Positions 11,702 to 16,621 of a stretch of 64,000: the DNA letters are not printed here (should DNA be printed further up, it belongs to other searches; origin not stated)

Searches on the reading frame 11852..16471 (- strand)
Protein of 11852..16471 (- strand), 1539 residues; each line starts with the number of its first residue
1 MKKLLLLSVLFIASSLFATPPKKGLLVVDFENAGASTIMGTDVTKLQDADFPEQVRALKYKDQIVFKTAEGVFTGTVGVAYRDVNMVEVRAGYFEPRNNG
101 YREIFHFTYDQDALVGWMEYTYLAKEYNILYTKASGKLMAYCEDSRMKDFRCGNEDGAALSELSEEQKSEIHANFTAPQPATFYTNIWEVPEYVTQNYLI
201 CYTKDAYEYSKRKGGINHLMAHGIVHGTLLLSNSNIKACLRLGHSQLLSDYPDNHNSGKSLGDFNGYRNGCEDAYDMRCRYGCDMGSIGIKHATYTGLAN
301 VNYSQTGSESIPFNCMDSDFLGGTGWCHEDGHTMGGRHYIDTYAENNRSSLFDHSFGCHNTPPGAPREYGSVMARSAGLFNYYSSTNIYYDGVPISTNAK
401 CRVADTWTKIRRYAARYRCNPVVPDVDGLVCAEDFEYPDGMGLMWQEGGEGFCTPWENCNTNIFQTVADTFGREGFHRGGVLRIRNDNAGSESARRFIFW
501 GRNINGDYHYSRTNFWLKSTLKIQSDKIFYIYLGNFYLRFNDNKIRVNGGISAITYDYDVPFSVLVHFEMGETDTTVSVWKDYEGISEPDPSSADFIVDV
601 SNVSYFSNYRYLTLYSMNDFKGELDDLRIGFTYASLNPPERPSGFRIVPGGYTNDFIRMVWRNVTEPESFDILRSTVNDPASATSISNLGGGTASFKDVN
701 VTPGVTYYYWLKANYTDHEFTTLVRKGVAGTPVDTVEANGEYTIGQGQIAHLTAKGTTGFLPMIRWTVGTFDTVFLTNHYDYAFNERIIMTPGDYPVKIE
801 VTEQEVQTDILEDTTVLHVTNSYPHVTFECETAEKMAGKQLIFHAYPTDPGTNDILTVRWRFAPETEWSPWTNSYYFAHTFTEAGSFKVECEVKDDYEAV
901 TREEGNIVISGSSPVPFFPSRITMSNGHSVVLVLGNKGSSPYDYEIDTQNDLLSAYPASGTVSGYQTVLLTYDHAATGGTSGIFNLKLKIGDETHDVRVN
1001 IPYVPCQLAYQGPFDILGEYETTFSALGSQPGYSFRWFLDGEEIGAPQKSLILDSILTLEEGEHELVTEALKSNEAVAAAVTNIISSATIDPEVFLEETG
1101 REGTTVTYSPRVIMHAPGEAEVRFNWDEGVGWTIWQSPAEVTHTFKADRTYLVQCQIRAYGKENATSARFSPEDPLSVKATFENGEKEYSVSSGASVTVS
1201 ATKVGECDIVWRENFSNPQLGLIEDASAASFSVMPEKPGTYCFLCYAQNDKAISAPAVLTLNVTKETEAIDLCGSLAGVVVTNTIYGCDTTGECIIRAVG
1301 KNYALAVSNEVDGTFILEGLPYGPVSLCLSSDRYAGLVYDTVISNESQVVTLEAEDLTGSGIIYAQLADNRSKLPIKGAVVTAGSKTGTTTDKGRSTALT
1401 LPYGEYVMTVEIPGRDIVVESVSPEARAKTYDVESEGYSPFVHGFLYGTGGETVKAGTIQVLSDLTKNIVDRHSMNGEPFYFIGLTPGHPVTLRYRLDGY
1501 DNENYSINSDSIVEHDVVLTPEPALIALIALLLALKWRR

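Call 29: search_protein_families(library=pfam, proteins=[window:11852-16471:-], max_evalue=0.001)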
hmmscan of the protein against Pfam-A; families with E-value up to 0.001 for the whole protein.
window:11852-16471:- (1539 aa): 4 families
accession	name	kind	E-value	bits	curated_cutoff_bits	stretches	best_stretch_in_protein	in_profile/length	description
PF00801.26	PKD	-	5.5e-09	36.3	23.5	1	838-902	14-74/80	PKD domain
PF18911.6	PKD_4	-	6.6e-06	26.5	27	1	831-902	10-77/85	PKD domain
PF07495.19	Y_Y_Y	-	5.2e-05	23.5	26.6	0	1227-1264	28-63/65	Y_Y_Y domain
PF13620.12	CarboxypepD_reg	-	0.00016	22.4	32.3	0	1372-1423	10-68/82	Carboxypeptidase regulatory-like domain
